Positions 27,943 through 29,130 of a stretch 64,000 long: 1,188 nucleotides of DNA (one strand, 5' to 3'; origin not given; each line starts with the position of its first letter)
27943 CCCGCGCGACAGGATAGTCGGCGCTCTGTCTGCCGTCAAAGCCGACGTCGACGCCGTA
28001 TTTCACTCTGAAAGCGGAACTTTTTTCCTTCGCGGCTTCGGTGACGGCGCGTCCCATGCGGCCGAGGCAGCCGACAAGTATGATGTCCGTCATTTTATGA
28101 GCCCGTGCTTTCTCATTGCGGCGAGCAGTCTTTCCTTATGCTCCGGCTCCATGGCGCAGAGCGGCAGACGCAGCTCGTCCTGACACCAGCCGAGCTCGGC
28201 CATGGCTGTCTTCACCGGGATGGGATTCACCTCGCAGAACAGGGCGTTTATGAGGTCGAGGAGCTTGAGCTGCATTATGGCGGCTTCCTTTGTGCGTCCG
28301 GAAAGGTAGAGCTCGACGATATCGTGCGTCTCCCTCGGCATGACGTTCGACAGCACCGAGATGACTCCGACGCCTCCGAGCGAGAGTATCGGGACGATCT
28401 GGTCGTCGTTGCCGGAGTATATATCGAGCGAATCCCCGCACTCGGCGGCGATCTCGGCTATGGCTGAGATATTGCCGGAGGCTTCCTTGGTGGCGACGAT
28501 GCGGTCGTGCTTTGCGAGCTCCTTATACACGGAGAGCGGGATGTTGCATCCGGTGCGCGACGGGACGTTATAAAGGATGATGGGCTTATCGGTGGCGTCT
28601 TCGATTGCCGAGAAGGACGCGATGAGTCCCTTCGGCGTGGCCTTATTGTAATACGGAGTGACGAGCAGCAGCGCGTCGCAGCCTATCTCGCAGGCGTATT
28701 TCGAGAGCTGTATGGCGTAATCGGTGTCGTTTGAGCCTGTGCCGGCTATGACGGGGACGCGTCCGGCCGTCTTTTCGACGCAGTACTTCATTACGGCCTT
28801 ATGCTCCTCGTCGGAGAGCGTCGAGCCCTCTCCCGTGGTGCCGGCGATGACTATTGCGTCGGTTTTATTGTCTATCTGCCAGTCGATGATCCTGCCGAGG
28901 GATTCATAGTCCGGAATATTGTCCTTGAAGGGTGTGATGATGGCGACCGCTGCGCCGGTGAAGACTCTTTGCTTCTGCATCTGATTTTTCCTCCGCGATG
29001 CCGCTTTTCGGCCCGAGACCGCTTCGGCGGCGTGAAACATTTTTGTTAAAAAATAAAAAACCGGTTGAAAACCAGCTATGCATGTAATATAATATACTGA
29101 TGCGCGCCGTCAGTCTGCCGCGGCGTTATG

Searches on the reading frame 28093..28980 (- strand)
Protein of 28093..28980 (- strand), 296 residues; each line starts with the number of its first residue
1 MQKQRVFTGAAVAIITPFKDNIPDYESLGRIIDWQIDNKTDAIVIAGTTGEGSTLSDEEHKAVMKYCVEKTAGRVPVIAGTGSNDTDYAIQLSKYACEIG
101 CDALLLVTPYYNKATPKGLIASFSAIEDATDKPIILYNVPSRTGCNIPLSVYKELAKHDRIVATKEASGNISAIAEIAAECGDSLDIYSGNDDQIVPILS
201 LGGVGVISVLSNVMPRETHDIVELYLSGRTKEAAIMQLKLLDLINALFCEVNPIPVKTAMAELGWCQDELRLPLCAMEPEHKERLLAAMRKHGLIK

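Call 16: find_homologous_proteins(query=window:28093-28980:-, max_evalue=1e-60)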
Query seq(296 aa) (296 aa): 7999 proteins with E <= 1e-60 among 8000 candidates; the best 120 are listed.
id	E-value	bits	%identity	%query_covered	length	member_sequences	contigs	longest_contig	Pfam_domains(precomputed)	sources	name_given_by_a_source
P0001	7.5e-186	634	94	100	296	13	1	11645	PF00701.29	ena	-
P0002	3.9e-179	612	92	100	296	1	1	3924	PF00701.29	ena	-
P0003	2.2e-172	590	89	100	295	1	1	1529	PF00701.29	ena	-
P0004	4.8e-161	553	81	100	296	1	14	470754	PF00701.29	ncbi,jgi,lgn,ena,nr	ncbi:MAG: 4-hydroxy-tetrahydrodipicolinate synthase [Clostridiales bacterium]|nr:4-hydroxy-tetrahydr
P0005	7.8e-161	552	81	100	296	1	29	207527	PF00701.29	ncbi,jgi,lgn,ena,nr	ncbi:MAG TPA: 4-hydroxy-tetrahydrodipicolinate synthase [Clostridiales bacterium]|jgi:4-hydroxy-tetr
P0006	2.8e-160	550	81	100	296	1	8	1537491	PF00701.29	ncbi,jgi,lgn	ncbi:MAG: 4-hydroxy-tetrahydrodipicolinate synthase [Eubacteriales bacterium]|jgi:4-hydroxy-tetrahyd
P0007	1.4e-159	548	80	100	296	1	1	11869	PF00701.29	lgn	-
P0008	1.9e-158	544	81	100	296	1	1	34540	PF00701.29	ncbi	-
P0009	3.9e-158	543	81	100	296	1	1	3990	PF00701.29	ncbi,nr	ncbi:MAG: 4-hydroxy-tetrahydrodipicolinate synthase [Clostridiales bacterium]|nr:4-hydroxy-tetrahydr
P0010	1.3e-157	541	81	100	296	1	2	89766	PF00701.29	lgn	-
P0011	1.3e-157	541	81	100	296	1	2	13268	PF00701.29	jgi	jgi:4-hydroxy-tetrahydrodipicolinate synthase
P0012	1.7e-157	541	80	100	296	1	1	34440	PF00701.29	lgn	-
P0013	2.3e-156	537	80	100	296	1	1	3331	PF00701.29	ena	-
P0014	4.6e-156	536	80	100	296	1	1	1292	PF00701.29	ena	-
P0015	3.0e-155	533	80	100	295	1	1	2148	PF00701.29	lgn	-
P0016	7.4e-148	509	77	99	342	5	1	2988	PF00701.29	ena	-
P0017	6.0e-146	503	77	100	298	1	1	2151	PF00701.29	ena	-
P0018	8.4e-146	503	77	100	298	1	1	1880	PF00701.29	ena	-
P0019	8.9e-146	502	77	100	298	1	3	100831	PF00701.29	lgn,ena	-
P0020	1.0e-145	502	76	99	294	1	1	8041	PF00701.29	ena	-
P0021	1.2e-145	502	77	100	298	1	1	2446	PF00701.29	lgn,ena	-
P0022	1.5e-145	502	77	100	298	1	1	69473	PF00701.29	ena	-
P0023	1.6e-145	502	77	100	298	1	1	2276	PF00701.29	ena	-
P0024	1.6e-145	502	77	100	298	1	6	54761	PF00701.29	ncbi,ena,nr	ncbi:MAG: 4-hydroxy-tetrahydrodipicolinate synthase [Eubacteriales bacterium]|nr:4-hydroxy-tetrahydr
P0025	1.6e-145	502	77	100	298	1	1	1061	PF00701.29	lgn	-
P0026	2.0e-145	501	77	100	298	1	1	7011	PF00701.29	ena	-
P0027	2.0e-145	501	77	100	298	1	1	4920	PF00701.29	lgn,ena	-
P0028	2.1e-145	501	77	100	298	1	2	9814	PF00701.29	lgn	-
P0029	2.1e-145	501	76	100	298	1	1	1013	PF00701.29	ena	-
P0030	2.2e-145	501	77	100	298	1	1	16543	PF00701.29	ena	-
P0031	2.2e-145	501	77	100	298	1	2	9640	PF00701.29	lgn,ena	-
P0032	2.2e-145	501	77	100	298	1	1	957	PF00701.29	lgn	-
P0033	2.2e-145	501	77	100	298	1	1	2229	PF00701.29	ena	-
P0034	2.2e-145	501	77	100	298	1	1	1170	PF00701.29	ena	-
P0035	2.3e-145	501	77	100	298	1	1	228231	PF00701.29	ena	-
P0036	2.3e-145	501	77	100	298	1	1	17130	PF00701.29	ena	-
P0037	2.9e-145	501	77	100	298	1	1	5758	PF00701.29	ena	-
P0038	3.0e-145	501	77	100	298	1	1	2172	PF00701.29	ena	-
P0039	3.0e-145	501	76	100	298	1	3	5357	PF00701.29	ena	-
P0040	3.2e-145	501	77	100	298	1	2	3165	PF00701.29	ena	-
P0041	3.2e-145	501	76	100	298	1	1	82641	PF00701.29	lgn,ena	-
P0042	3.4e-145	500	77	99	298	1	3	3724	PF00701.29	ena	-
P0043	3.7e-145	500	76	99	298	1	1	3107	PF00701.29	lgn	-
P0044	3.8e-145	500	77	100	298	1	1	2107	PF00701.29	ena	-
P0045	4.0e-145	500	77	100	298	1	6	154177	PF00701.29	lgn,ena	-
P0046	4.1e-145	500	76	100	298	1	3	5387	PF00701.29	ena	-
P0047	4.3e-145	500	77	100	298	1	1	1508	PF00701.29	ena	-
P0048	4.3e-145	500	77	99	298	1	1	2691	PF00701.29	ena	-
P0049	4.4e-145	500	77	99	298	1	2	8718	PF00701.29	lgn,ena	-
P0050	4.5e-145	500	77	99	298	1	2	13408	PF00701.29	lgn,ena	-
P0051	4.6e-145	500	77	99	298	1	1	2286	PF00701.29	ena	-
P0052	4.6e-145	500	77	99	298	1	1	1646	PF00701.29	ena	-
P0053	4.9e-145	500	77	99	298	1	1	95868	PF00701.29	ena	-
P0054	5.6e-145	500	76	100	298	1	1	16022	PF00701.29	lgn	-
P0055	5.8e-145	500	77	100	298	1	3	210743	PF00701.29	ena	-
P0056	5.9e-145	500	76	100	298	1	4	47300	PF00701.29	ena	-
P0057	6.1e-145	500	76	100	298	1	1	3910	PF00701.29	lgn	-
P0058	6.2e-145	500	77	99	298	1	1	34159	PF00701.29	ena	-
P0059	6.3e-145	500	77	99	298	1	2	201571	PF00701.29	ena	-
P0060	6.3e-145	500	78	99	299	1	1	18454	PF00701.29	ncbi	-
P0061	6.4e-145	500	77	99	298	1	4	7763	PF00701.29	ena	-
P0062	7.4e-145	499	76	100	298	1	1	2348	PF00701.29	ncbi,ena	-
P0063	7.5e-145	499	76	100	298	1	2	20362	PF00701.29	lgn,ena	-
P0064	7.7e-145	499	77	100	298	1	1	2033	PF00701.29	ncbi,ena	-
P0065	7.7e-145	499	76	100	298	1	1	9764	PF00701.29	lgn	-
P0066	7.8e-145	499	76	100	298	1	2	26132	PF00701.29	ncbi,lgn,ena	-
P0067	8.3e-145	499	76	100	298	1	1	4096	PF00701.29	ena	-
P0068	8.6e-145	499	77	99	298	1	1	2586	PF00701.29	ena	-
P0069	9.1e-145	499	77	99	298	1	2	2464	PF00701.29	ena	-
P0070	9.2e-145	499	77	99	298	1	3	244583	PF00701.29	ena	-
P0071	9.7e-145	499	76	100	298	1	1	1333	PF00701.29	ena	-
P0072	9.9e-145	499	75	99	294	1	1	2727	PF00701.29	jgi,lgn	-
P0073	1.0e-144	499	76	100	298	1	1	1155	PF00701.29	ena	-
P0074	1.0e-144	499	76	100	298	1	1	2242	PF00701.29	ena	-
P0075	1.0e-144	499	76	100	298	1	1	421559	PF00701.29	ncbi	-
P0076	1.1e-144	499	76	100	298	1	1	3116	PF00701.29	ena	-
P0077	1.1e-144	499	76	100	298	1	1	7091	PF00701.29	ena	-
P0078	1.1e-144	499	76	100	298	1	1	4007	PF00701.29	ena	-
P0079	1.1e-144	499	76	100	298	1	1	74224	PF00701.29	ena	-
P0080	1.1e-144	499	76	100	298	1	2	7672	PF00701.29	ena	-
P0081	1.1e-144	499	76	99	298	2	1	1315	PF00701.29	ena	-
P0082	1.2e-144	499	76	99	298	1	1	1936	PF00701.29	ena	-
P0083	1.2e-144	499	77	99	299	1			PF00701.29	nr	nr:4-hydroxy-tetrahydrodipicolinate synthase [Clostridia bacterium]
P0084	1.3e-144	499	77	100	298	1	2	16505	PF00701.29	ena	-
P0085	1.4e-144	499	76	100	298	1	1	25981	PF00701.29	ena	-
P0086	1.5e-144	498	76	100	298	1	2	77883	PF00701.29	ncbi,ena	-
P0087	1.6e-144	498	76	100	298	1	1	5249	PF00701.29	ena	-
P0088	1.6e-144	498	77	99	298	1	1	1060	PF00701.29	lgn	-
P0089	2.0e-144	498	76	100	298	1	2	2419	PF00701.29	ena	-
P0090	2.0e-144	498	76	100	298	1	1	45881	PF00701.29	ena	-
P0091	2.0e-144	498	76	100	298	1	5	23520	PF00701.29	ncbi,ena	-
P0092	2.1e-144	498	76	100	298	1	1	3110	PF00701.29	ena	-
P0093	2.1e-144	498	76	100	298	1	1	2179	PF00701.29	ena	-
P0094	2.1e-144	498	76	99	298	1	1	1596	PF00701.29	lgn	-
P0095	2.1e-144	498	76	100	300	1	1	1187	PF00701.29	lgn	-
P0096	2.1e-144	498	76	99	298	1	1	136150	PF00701.29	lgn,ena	-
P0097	2.1e-144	498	77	99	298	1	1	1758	PF00701.29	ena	-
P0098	2.2e-144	498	76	99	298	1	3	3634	PF00701.29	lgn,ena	-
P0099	2.2e-144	498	77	99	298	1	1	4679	PF00701.29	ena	-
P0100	2.2e-144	498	76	99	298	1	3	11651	PF00701.29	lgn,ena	-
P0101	2.3e-144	498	76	99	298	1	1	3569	PF00701.29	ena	-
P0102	2.3e-144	498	76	99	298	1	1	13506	PF00701.29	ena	-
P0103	2.3e-144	498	76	99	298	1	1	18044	PF00701.29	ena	-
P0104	2.6e-144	498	76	100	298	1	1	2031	PF00701.29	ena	-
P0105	2.6e-144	498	76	100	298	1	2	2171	PF00701.29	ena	-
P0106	2.7e-144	498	76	100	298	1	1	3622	PF00701.29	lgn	-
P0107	2.7e-144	498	77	99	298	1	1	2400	PF00701.29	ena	-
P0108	2.9e-144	497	76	100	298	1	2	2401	PF00701.29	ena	-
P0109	2.9e-144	497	76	100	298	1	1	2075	PF00701.29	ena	-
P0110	3.0e-144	497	76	99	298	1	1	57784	PF00701.29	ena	-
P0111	3.0e-144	497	76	99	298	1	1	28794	PF00701.29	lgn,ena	-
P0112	3.1e-144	497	76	99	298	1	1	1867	PF00701.29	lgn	-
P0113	3.1e-144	497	76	99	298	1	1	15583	PF00701.29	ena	-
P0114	3.1e-144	497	76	99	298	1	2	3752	PF00701.29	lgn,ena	-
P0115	3.5e-144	497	76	99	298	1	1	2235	PF00701.29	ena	-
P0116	3.6e-144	497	76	100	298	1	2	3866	PF00701.29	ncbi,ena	-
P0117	3.6e-144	497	77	99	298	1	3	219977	PF00701.29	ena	-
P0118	3.7e-144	497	76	100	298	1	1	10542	PF00701.29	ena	-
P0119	4.2e-144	497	76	99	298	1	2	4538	PF00701.29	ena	-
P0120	5.0e-144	497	76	100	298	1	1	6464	PF00701.29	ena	-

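Call 17: find_encoding_contigs(protein=P0001, flank=3000, max_places=4)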
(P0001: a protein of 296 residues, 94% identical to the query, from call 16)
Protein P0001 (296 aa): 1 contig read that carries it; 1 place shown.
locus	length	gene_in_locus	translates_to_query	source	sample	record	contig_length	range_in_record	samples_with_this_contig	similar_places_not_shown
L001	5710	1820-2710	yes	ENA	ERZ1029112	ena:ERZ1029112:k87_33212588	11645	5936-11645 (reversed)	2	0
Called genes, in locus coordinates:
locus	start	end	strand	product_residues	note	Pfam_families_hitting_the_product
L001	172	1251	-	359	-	PF02547:Queuosine_synth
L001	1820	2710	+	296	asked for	PF00701:DHDPS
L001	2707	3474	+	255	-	PF01113:DapB_N, PF05173:DapB_C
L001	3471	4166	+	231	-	-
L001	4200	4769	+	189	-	PF13302:Acetyltransf_3, PF00583:Acetyltransf_1, PF13673:Acetyltransf_10 (weak), PF13508:Acetyltransf_7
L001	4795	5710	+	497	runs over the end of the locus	-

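Call 18: find_encoding_contigs(protein=P0002, flank=3000, max_places=3)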
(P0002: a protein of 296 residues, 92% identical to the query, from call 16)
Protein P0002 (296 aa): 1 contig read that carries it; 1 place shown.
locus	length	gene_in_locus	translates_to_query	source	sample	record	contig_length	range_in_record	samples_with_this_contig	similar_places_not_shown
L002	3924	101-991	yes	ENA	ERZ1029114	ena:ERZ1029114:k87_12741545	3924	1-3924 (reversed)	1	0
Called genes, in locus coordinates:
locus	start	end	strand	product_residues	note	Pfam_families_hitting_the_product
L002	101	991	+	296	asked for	PF00701:DHDPS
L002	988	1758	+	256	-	PF01113:DapB_N, PF05173:DapB_C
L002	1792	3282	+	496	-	-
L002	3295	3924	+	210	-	?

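Call 19: find_encoding_contigs(protein=P0004, flank=3000, max_places=3)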
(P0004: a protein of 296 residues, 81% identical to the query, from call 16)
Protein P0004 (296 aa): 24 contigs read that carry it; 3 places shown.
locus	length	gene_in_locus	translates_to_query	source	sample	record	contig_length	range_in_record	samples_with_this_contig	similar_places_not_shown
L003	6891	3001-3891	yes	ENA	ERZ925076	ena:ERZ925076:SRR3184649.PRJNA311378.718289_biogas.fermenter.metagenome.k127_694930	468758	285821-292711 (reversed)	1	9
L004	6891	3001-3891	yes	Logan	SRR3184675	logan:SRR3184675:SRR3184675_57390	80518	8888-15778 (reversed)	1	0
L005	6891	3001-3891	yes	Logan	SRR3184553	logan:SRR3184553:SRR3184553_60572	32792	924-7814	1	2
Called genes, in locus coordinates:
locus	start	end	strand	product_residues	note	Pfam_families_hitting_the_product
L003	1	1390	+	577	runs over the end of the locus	PF00239:Resolvase, PF07508:Recombinase, PF13408:Zn_ribbon_recom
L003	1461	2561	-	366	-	PF02547:Queuosine_synth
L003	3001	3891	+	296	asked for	PF00701:DHDPS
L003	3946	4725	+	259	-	PF01113:DapB_N, PF05173:DapB_C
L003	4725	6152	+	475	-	PF01554:MatE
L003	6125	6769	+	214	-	PF13331:DUF4093 (weak)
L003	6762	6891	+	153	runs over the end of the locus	PF04138:GtrA_DPMS_TM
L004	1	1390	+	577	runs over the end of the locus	PF00239:Resolvase, PF07508:Recombinase, PF13408:Zn_ribbon_recom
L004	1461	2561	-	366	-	PF02547:Queuosine_synth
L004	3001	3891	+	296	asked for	PF00701:DHDPS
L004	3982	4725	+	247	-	PF01113:DapB_N, PF05173:DapB_C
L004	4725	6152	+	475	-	PF01554:MatE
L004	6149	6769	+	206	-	PF13331:DUF4093 (weak)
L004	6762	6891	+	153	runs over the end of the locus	PF04138:GtrA_DPMS_TM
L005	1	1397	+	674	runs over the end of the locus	PF08531:Bac_rhamnosid_N, PF05592:Bac_rhamnosid, PF17389:Bac_rhamnosid6H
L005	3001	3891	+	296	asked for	PF00701:DHDPS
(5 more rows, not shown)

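Call 26: find_encoding_contigs(protein=P0003, flank=3000, max_places=3)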
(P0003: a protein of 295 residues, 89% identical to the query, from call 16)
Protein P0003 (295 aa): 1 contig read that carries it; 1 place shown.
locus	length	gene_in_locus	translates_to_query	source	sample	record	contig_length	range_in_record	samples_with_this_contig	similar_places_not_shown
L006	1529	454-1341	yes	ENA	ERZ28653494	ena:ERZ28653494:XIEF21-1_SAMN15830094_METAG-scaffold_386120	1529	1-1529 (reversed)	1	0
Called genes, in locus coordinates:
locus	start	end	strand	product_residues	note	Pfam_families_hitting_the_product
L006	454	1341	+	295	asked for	PF00701:DHDPS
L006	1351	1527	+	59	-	?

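Call 27: list_cluster_members(proteins=[P0001])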
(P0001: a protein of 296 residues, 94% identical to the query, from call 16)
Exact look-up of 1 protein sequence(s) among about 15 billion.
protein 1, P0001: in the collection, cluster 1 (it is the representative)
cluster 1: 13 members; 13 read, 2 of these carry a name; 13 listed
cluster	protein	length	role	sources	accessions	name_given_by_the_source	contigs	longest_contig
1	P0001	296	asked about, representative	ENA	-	-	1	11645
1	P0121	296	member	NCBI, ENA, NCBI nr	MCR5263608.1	MAG: 4-hydroxy-tetrahydrodipicolinate synthase [Clostridiales bacterium] | 4-hydroxy-tetrahydrodipicolinate synthase [Clostridiales bacterium]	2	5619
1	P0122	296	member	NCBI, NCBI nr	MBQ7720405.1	MAG: 4-hydroxy-tetrahydrodipicolinate synthase [Clostridia bacterium] | 4-hydroxy-tetrahydrodipicolinate synthase [Clostridia bacterium]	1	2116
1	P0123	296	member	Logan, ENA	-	-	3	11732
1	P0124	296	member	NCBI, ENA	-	-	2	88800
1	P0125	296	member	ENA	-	-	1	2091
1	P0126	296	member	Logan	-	-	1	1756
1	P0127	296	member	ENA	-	-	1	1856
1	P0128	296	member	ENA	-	-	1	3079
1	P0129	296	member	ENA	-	-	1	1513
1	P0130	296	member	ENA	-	-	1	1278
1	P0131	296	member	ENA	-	-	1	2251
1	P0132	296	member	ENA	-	-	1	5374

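Call 29: find_encoding_contigs(protein=P0124, flank=10000, max_places=3)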
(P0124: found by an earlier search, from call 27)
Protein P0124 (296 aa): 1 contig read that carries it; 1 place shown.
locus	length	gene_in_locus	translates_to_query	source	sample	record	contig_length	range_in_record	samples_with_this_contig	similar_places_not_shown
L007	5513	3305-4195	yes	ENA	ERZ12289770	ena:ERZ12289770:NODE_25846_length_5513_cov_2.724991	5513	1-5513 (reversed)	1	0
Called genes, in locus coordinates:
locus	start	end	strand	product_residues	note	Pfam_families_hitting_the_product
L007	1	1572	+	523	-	?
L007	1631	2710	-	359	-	PF02547:Queuosine_synth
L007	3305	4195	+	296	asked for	PF00701:DHDPS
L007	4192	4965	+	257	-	PF01113:DapB_N, PF05173:DapB_C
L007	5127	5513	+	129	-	?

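Call 31: find_encoding_contigs(protein=P0123, flank=10000, max_places=3)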
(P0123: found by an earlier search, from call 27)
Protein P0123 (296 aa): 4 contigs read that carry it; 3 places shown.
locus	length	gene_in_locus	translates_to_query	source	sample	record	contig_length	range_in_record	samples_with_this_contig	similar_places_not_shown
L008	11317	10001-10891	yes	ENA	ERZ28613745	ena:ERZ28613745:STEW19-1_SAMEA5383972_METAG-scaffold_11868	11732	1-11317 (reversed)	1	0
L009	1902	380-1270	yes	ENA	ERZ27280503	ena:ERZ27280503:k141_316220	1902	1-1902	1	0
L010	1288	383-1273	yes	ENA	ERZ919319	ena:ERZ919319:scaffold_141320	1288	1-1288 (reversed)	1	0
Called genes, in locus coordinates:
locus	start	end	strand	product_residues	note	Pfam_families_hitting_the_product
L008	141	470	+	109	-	PF19524:DUF6054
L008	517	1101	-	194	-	PF05154:TM2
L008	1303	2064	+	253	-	-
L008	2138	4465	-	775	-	-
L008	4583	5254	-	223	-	PF04263:TPK_catalytic, PF04265:TPK_B1_binding (weak)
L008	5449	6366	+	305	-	PF00248:Aldo_ket_red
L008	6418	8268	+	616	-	PF22848:ASD1_dom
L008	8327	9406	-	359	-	PF02547:Queuosine_synth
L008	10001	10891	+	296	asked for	PF00701:DHDPS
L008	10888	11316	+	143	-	?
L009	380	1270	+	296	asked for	PF00701:DHDPS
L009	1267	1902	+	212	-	?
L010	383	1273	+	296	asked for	PF00701:DHDPS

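Call 32: find_encoding_contigs(protein=P0121, flank=10000, max_places=3)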
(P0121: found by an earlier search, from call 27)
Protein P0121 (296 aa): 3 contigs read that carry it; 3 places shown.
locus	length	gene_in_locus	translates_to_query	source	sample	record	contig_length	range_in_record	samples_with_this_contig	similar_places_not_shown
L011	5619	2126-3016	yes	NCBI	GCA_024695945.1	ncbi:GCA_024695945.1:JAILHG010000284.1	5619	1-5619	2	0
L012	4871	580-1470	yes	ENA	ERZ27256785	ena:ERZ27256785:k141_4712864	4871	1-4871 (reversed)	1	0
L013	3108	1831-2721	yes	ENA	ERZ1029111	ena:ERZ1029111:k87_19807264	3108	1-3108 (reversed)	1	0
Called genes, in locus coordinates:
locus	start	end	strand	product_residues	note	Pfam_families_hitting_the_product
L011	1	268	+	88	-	PF13561:adh_short_C2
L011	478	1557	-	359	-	PF02547:Queuosine_synth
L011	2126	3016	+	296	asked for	PF00701:DHDPS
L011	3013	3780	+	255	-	PF01113:DapB_N, PF05173:DapB_C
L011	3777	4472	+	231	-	-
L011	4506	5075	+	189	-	PF13302:Acetyltransf_3, PF00583:Acetyltransf_1, PF13673:Acetyltransf_10 (weak), PF13508:Acetyltransf_7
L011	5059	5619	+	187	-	?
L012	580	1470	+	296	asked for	PF00701:DHDPS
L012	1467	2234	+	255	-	PF01113:DapB_N, PF05173:DapB_C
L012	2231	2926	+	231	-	-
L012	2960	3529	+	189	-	PF13302:Acetyltransf_3, PF00583:Acetyltransf_1, PF13673:Acetyltransf_10 (weak), PF13508:Acetyltransf_7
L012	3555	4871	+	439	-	?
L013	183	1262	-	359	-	PF02547:Queuosine_synth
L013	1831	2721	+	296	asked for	PF00701:DHDPS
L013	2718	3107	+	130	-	?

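Call 33: find_encoding_contigs(protein=P0132, flank=10000, max_places=3)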
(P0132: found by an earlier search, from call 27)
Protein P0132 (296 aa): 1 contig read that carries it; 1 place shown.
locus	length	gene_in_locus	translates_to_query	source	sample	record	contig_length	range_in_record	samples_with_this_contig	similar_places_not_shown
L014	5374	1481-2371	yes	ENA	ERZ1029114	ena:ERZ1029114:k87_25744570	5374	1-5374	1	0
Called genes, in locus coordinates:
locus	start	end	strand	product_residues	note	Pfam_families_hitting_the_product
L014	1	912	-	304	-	?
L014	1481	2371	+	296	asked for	PF00701:DHDPS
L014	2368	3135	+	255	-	PF01113:DapB_N, PF05173:DapB_C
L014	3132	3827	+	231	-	-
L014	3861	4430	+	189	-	PF13302:Acetyltransf_3, PF00583:Acetyltransf_1, PF13673:Acetyltransf_10 (weak), PF13508:Acetyltransf_7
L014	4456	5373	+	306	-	?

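Call 43: find_encoding_contigs(protein=P0128, flank=3000, max_places=3)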
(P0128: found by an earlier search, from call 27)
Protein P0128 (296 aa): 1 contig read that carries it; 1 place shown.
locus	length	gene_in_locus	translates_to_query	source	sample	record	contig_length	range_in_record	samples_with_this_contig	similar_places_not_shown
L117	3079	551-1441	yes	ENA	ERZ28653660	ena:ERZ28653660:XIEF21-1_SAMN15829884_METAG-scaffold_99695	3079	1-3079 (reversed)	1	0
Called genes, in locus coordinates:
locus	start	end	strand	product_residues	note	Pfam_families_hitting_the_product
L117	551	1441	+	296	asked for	PF00701:DHDPS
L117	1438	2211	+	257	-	PF01113:DapB_N, PF05173:DapB_C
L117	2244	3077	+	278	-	?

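Call 44: find_encoding_contigs(protein=P0122, flank=3000, max_places=3)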
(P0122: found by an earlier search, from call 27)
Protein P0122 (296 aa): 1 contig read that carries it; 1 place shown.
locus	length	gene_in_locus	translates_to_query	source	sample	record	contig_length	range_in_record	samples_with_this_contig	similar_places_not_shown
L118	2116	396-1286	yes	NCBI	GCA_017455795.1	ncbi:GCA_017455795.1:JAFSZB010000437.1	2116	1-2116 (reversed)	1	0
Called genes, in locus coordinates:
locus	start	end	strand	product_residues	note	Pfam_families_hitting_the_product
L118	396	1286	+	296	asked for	PF00701:DHDPS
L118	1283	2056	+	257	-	PF01113:DapB_N, PF05173:DapB_C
